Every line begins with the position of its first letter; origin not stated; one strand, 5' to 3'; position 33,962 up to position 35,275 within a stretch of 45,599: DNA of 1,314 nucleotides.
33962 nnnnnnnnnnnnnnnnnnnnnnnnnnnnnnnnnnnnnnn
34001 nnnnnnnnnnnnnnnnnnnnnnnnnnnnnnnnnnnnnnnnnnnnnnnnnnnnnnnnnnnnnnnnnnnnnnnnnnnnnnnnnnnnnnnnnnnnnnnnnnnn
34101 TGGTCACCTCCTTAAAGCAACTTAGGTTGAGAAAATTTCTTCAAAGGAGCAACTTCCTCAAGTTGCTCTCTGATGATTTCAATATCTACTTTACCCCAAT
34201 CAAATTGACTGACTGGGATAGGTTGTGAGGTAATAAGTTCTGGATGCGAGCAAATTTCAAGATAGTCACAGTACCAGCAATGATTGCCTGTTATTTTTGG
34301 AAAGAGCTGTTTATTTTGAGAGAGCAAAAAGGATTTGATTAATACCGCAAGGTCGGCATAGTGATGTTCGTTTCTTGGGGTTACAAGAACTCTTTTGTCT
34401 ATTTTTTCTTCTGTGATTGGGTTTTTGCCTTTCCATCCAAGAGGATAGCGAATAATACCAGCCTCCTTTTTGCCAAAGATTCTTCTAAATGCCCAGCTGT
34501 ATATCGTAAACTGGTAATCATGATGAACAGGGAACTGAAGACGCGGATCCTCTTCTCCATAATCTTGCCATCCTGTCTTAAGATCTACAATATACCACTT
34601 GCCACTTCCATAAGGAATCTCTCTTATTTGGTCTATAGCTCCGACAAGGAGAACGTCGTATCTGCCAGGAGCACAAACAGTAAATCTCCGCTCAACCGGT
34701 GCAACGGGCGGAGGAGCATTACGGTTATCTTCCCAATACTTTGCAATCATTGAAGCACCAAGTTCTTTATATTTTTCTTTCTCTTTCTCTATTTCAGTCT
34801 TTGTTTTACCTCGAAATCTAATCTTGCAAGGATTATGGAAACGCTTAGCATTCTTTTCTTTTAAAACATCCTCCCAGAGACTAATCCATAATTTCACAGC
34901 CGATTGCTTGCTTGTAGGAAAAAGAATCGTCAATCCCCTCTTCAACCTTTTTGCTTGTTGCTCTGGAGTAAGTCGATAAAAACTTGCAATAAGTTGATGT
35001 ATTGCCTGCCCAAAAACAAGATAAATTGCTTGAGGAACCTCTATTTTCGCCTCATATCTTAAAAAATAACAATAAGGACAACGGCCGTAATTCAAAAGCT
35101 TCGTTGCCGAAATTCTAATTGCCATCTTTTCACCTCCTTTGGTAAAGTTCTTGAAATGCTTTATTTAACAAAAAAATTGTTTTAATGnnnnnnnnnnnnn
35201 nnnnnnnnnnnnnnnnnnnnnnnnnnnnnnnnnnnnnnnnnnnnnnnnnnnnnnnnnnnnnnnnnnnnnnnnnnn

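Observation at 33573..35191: Self-contained nuclease + unknown-partner cassette splitting the mraY...murD cell-wall cluster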

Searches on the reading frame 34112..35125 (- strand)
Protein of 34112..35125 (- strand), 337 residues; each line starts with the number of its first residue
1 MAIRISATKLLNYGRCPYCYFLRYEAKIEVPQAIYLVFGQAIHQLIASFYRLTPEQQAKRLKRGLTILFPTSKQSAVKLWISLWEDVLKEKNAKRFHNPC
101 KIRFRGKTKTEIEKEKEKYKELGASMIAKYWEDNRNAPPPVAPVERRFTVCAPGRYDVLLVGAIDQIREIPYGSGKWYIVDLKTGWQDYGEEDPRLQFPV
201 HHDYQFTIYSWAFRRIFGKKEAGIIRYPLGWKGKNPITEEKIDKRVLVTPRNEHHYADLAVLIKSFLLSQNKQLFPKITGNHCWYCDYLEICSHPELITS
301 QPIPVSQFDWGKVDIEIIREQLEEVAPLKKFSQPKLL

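Call 3: search_protein_families(library=pfam, proteins=[window:34112-35125:-], max_evalue=0.1)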
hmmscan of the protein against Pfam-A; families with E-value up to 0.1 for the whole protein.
window:34112-35125:- (337 aa): 2 families
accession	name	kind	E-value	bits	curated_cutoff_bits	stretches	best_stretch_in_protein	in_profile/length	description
PF12705.13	PDDEXK_1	-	1.9e-24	87.4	22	1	4-292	1-246/247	PD-(D/E)XK nuclease superfamily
PF01930.23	Cas_Cas4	-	0.044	14.3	22.7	0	199-293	78-159/160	Domain of unknown function DUF83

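Call 4: search_protein_families(library=padloc, proteins=[window:34112-35125:-], max_evalue=0.1)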
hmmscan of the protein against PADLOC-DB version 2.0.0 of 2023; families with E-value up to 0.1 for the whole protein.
window:34112-35125:- (337 aa): 7 families
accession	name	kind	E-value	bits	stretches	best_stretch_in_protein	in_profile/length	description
PDLC01447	Cas4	-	8.5e-07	27.6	1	4-293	4-158/161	"CAS-I,CAS-II,CAS-III,CAS-IV,CAS-V,CAS-VI; acquisition_associated"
PDLC00943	Cas4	-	1.4e-06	26.4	1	156-293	66-179/180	CRISPR-associated protein Cas4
PDLC01250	Cas4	-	6.1e-06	24.6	1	159-292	61-167/168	"CAS-I,CAS-II,CAS-III,CAS-IV,CAS-V,CAS-VI; acquisition_associated"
PDLC00944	Cas4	-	7.6e-05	21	1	197-292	93-176/177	Cas4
PDLC01611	Cas4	-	0.0034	15.7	1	153-292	53-156/158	"CAS-I,CAS-II,CAS-III,CAS-IV,CAS-V,CAS-VI; acquisition_associated"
PDLC02405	Aga_Cas4-like_Nuc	-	0.0047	14.3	0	270-295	239-264/270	Class II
PDLC01771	Cas4b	-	0.015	13.5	1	202-293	81-159/162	-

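Call 6: search_protein_families(library=ncbifam, proteins=[window:34112-35125:-], max_evalue=0.1)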
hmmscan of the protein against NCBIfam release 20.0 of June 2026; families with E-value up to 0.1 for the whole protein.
window:34112-35125:- (337 aa): 1 family
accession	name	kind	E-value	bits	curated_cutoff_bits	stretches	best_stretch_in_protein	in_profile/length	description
TIGR00372.1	cas4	equivalog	5.4e-06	26.4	65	1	156-293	66-179/180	CRISPR-associated protein Cas4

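Call 7: search_protein_families(library=phrogs, proteins=[window:34112-35125:-], max_evalue=0.1)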
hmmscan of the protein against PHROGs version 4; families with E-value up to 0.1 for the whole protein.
window:34112-35125:- (337 aa): 5 families
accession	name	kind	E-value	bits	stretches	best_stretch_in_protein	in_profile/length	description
phrog_69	-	DNA, RNA and nucleotide metabolism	1.7e-17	64.6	1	3-294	88-325/501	exonuclease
phrog_1218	-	DNA, RNA and nucleotide metabolism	1.4e-11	45.3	1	6-221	11-196/364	exonuclease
phrog_466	-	DNA, RNA and nucleotide metabolism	0.00035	21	1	147-214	264-319/446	exonuclease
phrog_1706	-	DNA, RNA and nucleotide metabolism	0.014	15.8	1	157-295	119-245/293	CRISPR/Cas system associated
phrog_6491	-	unknown function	0.036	14.9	1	272-296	9-36/52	-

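Call 26: find_homologous_proteins(query=window:34112-35125:-, max_evalue=0.00001)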
Query window:34112-35125:- (337 aa): 31 proteins with E <= 0.00001 among 1126 candidates.
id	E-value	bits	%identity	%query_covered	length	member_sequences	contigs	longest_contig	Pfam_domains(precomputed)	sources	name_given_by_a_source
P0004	2.3e-231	785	99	100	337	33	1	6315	PF12705.14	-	-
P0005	3.0e-192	656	82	100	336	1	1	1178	PF12705.14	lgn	-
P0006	6.8e-143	494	63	100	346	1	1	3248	PF12705.14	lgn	-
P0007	1.5e-142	493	63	100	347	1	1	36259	PF12705.14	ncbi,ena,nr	ncbi:MAG: PD-(D/E)XK nuclease family protein [Candidatus Pacebacteria bacterium]|nr:PD-(D/E)XK nucle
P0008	3.0e-140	485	63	100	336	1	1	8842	PF12705.14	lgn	-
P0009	1.4e-137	476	62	100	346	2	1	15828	PF12705.14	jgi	jgi:hypothetical protein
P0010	1.8e-137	476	61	100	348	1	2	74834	PF12705.14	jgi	jgi:hypothetical protein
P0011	3.8e-123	429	57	100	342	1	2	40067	PF12705.14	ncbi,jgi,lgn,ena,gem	-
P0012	4.4e-115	402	56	100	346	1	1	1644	PF12705.14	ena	-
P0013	3.9e-108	380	53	100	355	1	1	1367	PF12705.14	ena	-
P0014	7.2e-104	366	54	100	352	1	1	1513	PF12705.14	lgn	-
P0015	3.6e-101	357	50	100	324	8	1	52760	PF12705.14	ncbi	-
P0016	1.7e-100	354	52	100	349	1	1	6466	PF12705.14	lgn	-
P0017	1.1e-99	352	51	100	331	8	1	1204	PF12705.14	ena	-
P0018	2.0e-94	335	51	100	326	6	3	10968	PF12705.14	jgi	-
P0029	1.2e-80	289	44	100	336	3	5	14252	PF12705.14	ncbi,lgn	ncbi:MAG: PD-(D/E)XK nuclease family protein [Candidatus Aenigmatarchaeota archaeon]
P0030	1.2e-72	263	41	100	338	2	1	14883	PF12705.14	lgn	-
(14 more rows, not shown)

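Call 27: find_encoding_contigs(protein=P0010, flank=7000, max_places=2)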
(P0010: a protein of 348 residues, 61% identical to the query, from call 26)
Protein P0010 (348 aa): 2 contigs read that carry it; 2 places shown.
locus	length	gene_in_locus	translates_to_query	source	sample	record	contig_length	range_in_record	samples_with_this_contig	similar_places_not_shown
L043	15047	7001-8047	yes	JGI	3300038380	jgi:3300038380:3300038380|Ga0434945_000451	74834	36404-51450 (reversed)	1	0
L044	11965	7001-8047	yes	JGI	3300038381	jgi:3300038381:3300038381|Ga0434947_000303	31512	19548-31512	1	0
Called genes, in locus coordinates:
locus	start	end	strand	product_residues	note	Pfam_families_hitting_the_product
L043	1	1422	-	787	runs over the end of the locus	PF00133:tRNA-synt_1, PF09334:tRNA-synt_1g, PF13603:tRNA-synt_1_2 (faint), PF09334:tRNA-synt_1g, PF01406:tRNA-synt_1e (weak), PF08264:Anticodon_1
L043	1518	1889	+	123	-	PF00072:Response_reg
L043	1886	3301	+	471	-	PF01336:tRNA_anti-codon, PF00152:tRNA-synt_2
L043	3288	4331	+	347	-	PF00768:Peptidase_S11, PF13354:Beta-lactamase2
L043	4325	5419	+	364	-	PF00953:Glycos_transf_4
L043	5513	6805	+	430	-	PF26299:MurL_N, PF26298:MurL_epimerase_C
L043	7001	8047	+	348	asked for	PF12705:PDDEXK_1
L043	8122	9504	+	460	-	PF08245:Mur_ligase_M, PF02875:Mur_ligase_C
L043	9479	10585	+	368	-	PF01098:FTSW_RODA_SPOVE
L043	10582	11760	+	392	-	PF03033:Glyco_transf_28, PF04101:Glyco_tran_28_C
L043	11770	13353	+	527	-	PF00749:tRNA-synt_1c, PF19269:Anticodon_2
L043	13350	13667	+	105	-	-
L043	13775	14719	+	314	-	PF02899:Phage_int_SAM_1, PF13495:Phage_int_SAM_4 (faint), PF00589:Phage_integrase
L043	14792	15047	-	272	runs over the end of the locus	PF00293:NUDIX, PF03819:MazG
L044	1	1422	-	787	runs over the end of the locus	PF00133:tRNA-synt_1, PF09334:tRNA-synt_1g, PF13603:tRNA-synt_1_2 (faint), PF09334:tRNA-synt_1g, PF01406:tRNA-synt_1e (weak), PF08264:Anticodon_1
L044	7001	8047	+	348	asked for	PF12705:PDDEXK_1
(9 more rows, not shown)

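Call 28: find_encoding_contigs(protein=P0011, flank=7000, max_places=2)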
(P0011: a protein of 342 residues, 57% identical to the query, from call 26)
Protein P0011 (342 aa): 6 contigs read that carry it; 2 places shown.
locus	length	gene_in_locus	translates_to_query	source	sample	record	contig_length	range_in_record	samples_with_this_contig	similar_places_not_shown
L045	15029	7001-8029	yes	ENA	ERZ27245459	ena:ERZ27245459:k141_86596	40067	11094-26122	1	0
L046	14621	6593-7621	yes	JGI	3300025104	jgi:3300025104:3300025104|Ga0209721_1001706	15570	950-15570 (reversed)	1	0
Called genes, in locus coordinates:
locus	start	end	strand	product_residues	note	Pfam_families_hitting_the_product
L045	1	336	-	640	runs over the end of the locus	PF02518:HATPase_c, PF00204:DNA_gyraseB, PF01751:Toprim, PF00986:DNA_gyraseB_C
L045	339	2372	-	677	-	PF03483:B3_4, PF03484:B5, PF17759:tRNA_synthFbeta, PF03147:FDX-ACB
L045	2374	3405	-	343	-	PF02912:Phe_tRNA-synt_N, PF01409:tRNA-synt_2d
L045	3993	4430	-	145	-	-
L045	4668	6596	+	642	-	-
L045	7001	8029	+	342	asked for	PF12705:PDDEXK_1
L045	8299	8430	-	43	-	-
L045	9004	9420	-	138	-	PF16320:Ribosomal_L12_N, PF00542:Ribosomal_L12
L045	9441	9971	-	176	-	PF00466:Ribosomal_L10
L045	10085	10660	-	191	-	PF01965:DJ-1_PfpI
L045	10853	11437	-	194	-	PF20803:PaaX_M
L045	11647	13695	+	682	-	PF00912:Transgly, PF00905:Transpeptidase, PF06832:BiPBP_C (faint)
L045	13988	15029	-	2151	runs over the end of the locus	-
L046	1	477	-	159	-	?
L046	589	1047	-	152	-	-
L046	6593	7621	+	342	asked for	PF12705:PDDEXK_1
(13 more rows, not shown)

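Call 29: find_encoding_contigs(protein=P0029, flank=7000, max_places=3)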
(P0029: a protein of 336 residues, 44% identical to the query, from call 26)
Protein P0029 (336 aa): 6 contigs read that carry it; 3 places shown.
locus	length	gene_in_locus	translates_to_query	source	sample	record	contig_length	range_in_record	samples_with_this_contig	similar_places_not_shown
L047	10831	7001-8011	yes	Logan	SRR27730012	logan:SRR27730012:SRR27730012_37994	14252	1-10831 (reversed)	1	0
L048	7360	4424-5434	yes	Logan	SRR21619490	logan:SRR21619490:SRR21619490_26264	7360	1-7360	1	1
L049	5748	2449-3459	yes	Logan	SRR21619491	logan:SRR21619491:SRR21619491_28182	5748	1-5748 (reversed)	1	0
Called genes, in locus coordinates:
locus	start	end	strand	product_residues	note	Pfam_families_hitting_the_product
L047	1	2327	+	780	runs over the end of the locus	-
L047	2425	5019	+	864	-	-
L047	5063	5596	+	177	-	-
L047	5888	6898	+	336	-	PF18911:PKD_4, PF00801:PKD, PF02010:REJ (faint), PF21027:Sde0182_C (faint), PF18911:PKD_4, PF00801:PKD (weak)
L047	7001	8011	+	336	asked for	PF12705:PDDEXK_1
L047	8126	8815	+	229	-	PF18911:PKD_4, PF00801:PKD, PF18911:PKD_4 (weak)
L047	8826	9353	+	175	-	-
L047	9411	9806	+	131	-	-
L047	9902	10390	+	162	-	-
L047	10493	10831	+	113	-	?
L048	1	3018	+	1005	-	?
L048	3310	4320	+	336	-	PF18911:PKD_4, PF00801:PKD, PF02010:REJ (faint), PF21027:Sde0182_C (faint), PF18911:PKD_4, PF00801:PKD (weak)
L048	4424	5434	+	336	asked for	PF12705:PDDEXK_1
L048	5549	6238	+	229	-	PF18911:PKD_4, PF00801:PKD, PF18911:PKD_4 (weak)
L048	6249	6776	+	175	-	-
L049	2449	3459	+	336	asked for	PF12705:PDDEXK_1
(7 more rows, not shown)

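Call 30: find_encoding_contigs(protein=P0030, flank=7000, max_places=2)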
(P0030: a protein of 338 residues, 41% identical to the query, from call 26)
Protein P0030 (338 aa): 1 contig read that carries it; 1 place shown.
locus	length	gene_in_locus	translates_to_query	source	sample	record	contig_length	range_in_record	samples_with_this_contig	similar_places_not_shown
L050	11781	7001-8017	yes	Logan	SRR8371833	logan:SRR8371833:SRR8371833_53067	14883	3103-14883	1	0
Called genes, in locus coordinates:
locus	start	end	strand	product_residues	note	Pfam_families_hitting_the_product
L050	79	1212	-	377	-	PF13191:AAA_16 (weak), PF07728:AAA_5 (faint)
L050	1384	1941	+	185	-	PF00293:NUDIX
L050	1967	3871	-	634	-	-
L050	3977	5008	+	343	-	PF18911:PKD_4, PF00801:PKD, PF02010:REJ (faint), PF18911:PKD_4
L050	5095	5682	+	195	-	-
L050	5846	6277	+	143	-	PF14340:DUF4395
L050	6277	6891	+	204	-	-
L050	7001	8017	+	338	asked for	PF12705:PDDEXK_1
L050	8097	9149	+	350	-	PF00188:CAP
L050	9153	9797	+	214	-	PF04203:Sortase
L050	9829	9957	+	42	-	-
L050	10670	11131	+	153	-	-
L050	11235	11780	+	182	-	?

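Call 38: search_solved_structures(query=A2, max_evalue=1, show_alignments=2)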
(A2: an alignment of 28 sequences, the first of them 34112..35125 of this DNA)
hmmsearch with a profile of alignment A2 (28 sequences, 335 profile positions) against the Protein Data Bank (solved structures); distinct sequences matched with E-value up to 1: 7.
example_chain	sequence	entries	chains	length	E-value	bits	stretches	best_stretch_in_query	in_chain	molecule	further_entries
9iab_A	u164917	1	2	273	0.044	15.9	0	157-291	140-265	PD-(D/E)XK endonuclease-like domain-containing protein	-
9iac_A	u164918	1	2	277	0.062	15.4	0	161-194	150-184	Similar to tr|Q3MCC8|Q3MCC8_ANAVT Hypothetical protein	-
1w36_B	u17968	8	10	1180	0.12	14.5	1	160-215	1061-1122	EXODEOXYRIBONUCLEASE V BETA CHAIN | RecBCD enzyme subunit RecB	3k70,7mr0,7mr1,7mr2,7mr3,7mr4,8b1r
5mbv_B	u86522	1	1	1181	0.12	14.5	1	160-215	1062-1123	RecBCD enzyme subunit RecB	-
4r5q_A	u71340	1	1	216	0.18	13.9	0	160-196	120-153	CRISPR-associated exonuclease, Cas4 family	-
4ic1_A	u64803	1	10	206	0.66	12.1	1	160-225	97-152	Uncharacterized protein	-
3h0g_I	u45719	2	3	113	0.82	11.7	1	271-302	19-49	DNA-directed RNA polymerase II subunit RPB9 | RNA polymerase II subunit Rpb9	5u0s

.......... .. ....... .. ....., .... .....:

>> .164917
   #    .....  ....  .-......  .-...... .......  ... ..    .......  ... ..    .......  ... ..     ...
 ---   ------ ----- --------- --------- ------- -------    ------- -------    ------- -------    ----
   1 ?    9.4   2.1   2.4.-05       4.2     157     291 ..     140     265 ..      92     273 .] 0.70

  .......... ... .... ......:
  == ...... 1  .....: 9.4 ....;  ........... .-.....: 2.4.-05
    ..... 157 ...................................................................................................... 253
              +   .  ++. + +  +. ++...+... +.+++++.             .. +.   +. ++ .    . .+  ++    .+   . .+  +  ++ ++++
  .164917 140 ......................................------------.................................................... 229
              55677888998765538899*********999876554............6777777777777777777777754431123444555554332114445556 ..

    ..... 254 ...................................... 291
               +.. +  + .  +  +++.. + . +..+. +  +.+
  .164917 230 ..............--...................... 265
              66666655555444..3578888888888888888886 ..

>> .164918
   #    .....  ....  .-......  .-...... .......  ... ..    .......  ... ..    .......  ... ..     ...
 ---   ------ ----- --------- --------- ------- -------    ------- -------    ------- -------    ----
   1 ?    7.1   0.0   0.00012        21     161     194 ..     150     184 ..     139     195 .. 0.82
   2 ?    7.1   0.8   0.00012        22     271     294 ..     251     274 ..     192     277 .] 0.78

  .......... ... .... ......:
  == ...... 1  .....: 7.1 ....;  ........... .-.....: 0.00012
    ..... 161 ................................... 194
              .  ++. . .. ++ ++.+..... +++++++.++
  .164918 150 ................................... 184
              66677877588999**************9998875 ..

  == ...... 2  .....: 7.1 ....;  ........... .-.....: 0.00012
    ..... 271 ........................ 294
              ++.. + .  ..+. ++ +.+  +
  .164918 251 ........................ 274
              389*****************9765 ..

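Call 52: predict_structure(alignment_id=A2)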
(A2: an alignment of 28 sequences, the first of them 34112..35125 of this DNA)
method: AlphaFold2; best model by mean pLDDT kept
length: 337 residues; sequences in the alignment: 28
mean_pLDDT: 90.8   pTM: 0.82
mean pLDDT of the five models: 90.8, 90.7, 90.5, 88.1, 83.7
residues with pLDDT >= 90: 241; 70-90: 79; 50-70: 16; < 50: 1
segments of 3 or more residues with pLDDT < 50: none
pLDDT, mean of each block of 10 residues (from residue 1): 91 93 93 94 96 92 94 98 98 95 94 97 97 93 89 95 95 94 78 87 95 96 94 90 91 96 95 91 86 76 86 85 75 56
secondary structure, 60 per line:
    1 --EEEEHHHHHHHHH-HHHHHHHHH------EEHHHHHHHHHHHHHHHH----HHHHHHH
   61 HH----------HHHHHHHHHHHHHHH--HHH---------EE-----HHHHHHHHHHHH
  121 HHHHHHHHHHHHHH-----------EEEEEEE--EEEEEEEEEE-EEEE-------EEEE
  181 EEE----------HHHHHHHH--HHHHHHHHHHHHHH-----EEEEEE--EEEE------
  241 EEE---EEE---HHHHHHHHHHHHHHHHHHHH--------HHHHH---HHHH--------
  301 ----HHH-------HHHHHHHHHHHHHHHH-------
elements in order: E3-6 H7-15 H17-25 H34-49 H54-62 H73-87 H109-134 E146-152 E155-164 E166-169 E177-183 H194-201 H204-217 E223-228 E231-234 E241-243 E247-249 H253-272 H281-285 H289-292 H315-330

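Call 55: fold_search(model_id=the predicted structure, library=pdb)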
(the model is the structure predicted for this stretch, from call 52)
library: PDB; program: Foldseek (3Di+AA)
matches with E <= 10: 106; with E <= 0.001: 18
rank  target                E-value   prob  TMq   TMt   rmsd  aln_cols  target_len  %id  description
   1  7sjr_A                2.5e-07  1.00  0.49  0.21   6.0       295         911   16  Cryo-EM structure of AdnA-AdnB(W325A) in complex with DNA and AMPPNP (released 2021-12-22)
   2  9iab_A                4.9e-07  1.00  0.49  0.60   5.7       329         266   16  Structure of the Argonaute-associated Cas4 family protein 1 (ACE1) from Chroococcidiopsis thermalis (CtACE1) (released 2025-04-23)
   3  9np6_A                7.0e-07  1.00  0.53  0.22   4.6       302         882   15  Cryo-EM structure of AdnA(D934A)-AdnB(D1014A) in complex with AMPPNP and blunt end DNA (released 2025-03-19)
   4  9iab_B                1.0e-06  1.00  0.48  0.59   5.9       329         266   15  Structure of the Argonaute-associated Cas4 family protein 1 (ACE1) from Chroococcidiopsis thermalis (CtACE1) (released 2025-04-23)
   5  9iac_A                1.1e-06  1.00  0.48  0.58   6.3       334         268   16  Structure of the Argonaute-associated Cas4 family protein 1 (ACE1) from Microcystis aeruginosa (MaACE1) (released 2025-04-23)
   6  9iac_B                3.2e-06  1.00  0.49  0.59   6.0       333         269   14  Structure of the Argonaute-associated Cas4 family protein 1 (ACE1) from Microcystis aeruginosa (MaACE1) (released 2025-04-23)
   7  6ppu_A                3.8e-06  1.00  0.50  0.30   5.6       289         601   17  Cryo-EM structure of AdnAB-AMPPNP-DNA complex (released 2019-11-20)
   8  4ic1_D                3.8e-05  1.00  0.28  0.41   8.9       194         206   20  Crystal structure of SSO0001 (released 2013-01-16)
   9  6ppj_A                5.8e-05  1.00  0.45  0.19   5.5       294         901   14  Cryo-EM structure of AdnA(D934A)-AdnB(D1014A) in complex with AMPPNP (released 2019-11-20)
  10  3h4r                  1.2e-04  1.00  0.39  0.55   6.9       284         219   13  Crystal structure of E. coli RecE exonuclease (released 2009-05-26)
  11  5ean_A                1.2e-04  1.00  0.41  0.15  13.3       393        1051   14  Crystal structure of Dna2 in complex with a 5' overhang DNA (released 2015-11-18)
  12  4cej_A                1.7e-04  1.00  0.38  0.12   6.9       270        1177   12  Crystal structure of AddAB-DNA-ADPNP complex at 3 Angstrom resolution (released 2014-03-12)
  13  8d3q_J                1.8e-04  1.00  0.29  0.49   9.8       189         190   15  Type I-C Cas4-Cas1-Cas2 complex bound to a PAM/NoPAM prespacer (released 2022-11-02)
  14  4cej_B                1.8e-04  1.00  0.46  0.16   7.3       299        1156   12  Crystal structure of AddAB-DNA-ADPNP complex at 3 Angstrom resolution (released 2014-03-12)
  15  3u44_A                4.1e-04  1.00  0.35  0.12   7.0       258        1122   14  Crystal structure of AddAB-DNA complex (released 2012-03-21)
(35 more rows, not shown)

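Call 70: search_protein_families(library=pfam, proteins=[L045:4668-6596:+, L050:1967-3871:-], max_evalue=0.1)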
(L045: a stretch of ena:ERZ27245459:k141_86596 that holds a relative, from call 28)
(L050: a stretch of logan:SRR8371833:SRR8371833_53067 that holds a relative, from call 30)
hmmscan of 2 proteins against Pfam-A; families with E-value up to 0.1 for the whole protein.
L045:4668-6596:+ (642 aa): 0 families

L050:1967-3871:- (634 aa): 0 families
